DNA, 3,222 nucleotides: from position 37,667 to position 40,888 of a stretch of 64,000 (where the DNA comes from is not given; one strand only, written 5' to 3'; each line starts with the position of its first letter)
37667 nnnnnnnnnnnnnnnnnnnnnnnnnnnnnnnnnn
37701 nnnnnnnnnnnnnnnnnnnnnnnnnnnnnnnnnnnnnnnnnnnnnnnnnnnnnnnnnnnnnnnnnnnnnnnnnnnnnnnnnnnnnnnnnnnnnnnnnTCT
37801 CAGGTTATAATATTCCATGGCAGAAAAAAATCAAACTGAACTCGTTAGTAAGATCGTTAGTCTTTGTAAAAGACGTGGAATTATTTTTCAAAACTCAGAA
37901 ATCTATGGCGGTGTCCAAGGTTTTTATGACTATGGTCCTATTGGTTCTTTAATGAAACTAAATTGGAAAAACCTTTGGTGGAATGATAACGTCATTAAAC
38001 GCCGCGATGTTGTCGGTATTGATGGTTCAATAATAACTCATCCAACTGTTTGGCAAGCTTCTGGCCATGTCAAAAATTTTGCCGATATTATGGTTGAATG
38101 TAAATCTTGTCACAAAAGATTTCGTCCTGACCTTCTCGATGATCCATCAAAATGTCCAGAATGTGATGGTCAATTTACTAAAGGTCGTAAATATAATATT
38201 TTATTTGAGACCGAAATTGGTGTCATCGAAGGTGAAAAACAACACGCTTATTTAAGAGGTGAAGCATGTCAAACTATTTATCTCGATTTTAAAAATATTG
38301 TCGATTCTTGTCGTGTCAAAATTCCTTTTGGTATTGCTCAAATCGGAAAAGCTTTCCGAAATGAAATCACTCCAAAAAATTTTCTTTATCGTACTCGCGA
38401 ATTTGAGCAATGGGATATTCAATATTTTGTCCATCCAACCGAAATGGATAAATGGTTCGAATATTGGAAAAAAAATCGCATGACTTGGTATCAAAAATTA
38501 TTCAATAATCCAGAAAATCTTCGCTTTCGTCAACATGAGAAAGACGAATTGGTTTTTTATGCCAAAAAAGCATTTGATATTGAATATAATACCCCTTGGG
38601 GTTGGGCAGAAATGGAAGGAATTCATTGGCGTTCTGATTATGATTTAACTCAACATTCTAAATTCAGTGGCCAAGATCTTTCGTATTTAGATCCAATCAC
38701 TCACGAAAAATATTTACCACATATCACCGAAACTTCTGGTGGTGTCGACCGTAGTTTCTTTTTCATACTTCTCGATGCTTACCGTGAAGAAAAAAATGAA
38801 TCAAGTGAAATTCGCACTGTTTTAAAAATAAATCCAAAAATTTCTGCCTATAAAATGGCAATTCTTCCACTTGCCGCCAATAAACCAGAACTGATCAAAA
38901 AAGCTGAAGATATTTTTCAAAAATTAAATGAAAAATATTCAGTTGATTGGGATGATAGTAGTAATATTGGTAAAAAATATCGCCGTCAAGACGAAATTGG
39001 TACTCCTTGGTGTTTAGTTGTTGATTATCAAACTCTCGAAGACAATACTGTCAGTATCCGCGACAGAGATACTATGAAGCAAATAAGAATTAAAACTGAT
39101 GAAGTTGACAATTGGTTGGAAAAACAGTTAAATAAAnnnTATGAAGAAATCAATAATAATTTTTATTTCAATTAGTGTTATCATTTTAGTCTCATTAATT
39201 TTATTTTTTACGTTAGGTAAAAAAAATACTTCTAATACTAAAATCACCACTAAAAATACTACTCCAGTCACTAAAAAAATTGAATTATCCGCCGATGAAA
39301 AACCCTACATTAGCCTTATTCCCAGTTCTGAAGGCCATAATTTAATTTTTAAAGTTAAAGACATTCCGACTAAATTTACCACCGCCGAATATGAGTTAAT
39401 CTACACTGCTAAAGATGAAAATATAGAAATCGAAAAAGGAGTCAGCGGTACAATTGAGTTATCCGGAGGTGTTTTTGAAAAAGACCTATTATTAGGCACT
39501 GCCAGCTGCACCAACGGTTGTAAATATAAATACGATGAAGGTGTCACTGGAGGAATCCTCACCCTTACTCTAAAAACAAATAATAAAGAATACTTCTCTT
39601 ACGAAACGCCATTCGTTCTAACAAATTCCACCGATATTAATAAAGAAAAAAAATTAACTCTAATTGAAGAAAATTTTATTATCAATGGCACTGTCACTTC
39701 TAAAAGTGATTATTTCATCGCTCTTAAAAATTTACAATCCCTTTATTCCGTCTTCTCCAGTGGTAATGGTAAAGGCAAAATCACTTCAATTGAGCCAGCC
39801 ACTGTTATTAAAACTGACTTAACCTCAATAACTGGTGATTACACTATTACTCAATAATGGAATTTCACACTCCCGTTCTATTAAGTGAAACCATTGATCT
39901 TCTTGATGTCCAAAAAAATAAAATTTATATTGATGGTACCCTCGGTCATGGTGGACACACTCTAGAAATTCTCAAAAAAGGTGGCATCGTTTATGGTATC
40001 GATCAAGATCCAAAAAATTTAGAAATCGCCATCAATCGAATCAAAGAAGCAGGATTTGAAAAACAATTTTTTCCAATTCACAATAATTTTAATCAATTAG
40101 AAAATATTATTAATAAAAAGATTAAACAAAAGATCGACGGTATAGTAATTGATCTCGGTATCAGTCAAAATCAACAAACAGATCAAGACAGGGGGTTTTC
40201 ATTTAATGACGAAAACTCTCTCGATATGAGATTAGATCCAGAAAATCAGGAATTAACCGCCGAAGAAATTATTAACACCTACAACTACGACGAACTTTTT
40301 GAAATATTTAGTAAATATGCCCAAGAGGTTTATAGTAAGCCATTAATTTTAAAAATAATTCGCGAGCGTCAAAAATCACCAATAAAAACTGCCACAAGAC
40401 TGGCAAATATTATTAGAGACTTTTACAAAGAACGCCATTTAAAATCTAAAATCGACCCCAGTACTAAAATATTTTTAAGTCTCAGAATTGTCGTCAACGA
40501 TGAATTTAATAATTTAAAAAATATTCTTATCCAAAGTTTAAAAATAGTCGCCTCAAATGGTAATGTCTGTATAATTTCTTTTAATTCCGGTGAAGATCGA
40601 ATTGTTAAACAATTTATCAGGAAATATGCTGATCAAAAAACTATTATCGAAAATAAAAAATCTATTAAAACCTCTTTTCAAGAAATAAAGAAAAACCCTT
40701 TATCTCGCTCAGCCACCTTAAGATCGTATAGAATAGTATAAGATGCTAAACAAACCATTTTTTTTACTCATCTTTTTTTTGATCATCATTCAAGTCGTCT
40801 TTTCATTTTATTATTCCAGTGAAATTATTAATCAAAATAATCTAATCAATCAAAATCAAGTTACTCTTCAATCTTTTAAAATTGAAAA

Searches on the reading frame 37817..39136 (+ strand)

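Call 27: search_protein_families(library=ncbifam, proteins=[window:37817-39136:+], max_evalue=0.001)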
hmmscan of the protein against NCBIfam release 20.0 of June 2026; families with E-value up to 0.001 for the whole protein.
window:37817-39136:+ (440 aa): 10 families
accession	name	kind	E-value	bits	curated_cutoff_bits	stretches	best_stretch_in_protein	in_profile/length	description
NF003211.1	PRK04173.1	equivalog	1.4e-169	564.8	312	2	111-434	128-454/454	glycine--tRNA ligase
TIGR00389.1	glyS_dimeric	equivalog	3.4e-140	468.3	243.3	3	11-226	4-240/565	glycine--tRNA ligase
NF011484.0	PRK14894.1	equivalog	1.7e-113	379.6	1050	2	11-326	7-337/539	glycine--tRNA ligase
NF008979.1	PRK12325.1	exception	3.1e-14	52.7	550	1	341-431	341-433/437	proline--tRNA ligase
NF006625.0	PRK09194.1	equivalog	3.6e-12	46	558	1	338-433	461-557/559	proline--tRNA ligase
TIGR00409.1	proS_fam_II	equivalog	1.1e-11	44.4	306.7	1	341-437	470-568/568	proline--tRNA ligase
TIGR00418.1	thrS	equivalog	3.4e-10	39.5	383.65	1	347-436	475-563/565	threonine--tRNA ligase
NF003068.0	PRK03991.1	equivalog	1.1e-09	37.2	484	1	288-438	447-592/613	threonine--tRNA ligase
TIGR00408.1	proS_fam_I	equivalog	5.4e-09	35.5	437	1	338-439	276-382/475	proline--tRNA ligase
TIGR00442.1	hisS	equivalog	4.3e-05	22.7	286.75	0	355-425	332-404/406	histidine--tRNA ligase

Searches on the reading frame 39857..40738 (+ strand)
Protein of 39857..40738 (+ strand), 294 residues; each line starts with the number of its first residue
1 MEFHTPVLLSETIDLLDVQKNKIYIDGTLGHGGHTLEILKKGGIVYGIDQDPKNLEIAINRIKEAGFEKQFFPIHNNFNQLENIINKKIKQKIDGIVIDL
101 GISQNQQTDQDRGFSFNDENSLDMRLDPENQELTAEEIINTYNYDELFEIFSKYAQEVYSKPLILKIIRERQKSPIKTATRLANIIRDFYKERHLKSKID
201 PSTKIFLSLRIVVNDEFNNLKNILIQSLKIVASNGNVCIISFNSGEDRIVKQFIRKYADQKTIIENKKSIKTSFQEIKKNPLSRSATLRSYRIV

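Call 27: search_protein_families(library=ncbifam, proteins=[window:39857-40738:+], max_evalue=0.001)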
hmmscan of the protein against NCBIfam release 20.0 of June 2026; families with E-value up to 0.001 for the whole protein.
window:39857-40738:+ (294 aa): 3 families
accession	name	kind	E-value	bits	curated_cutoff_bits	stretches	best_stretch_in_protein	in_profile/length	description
TIGR00006.1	TIGR00006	equivalog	1.8e-76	257.6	154.3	1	2-290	5-306/310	16S rRNA (cytosine(1402)-N(4))-methyltransferase RsmH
NF053511.1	tRNA_U34_MnmM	equivalog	2e-06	27.5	135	1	18-101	15-97/183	tRNA 5-(aminomethyl)-2-thiouridylate-methyltransferase MnmM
NF043040.1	corrin_prot_MT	hypoth_equivalog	2.6e-05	23.8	180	1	30-104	51-122/216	corrinoid protein-associated methyltransferase CpaM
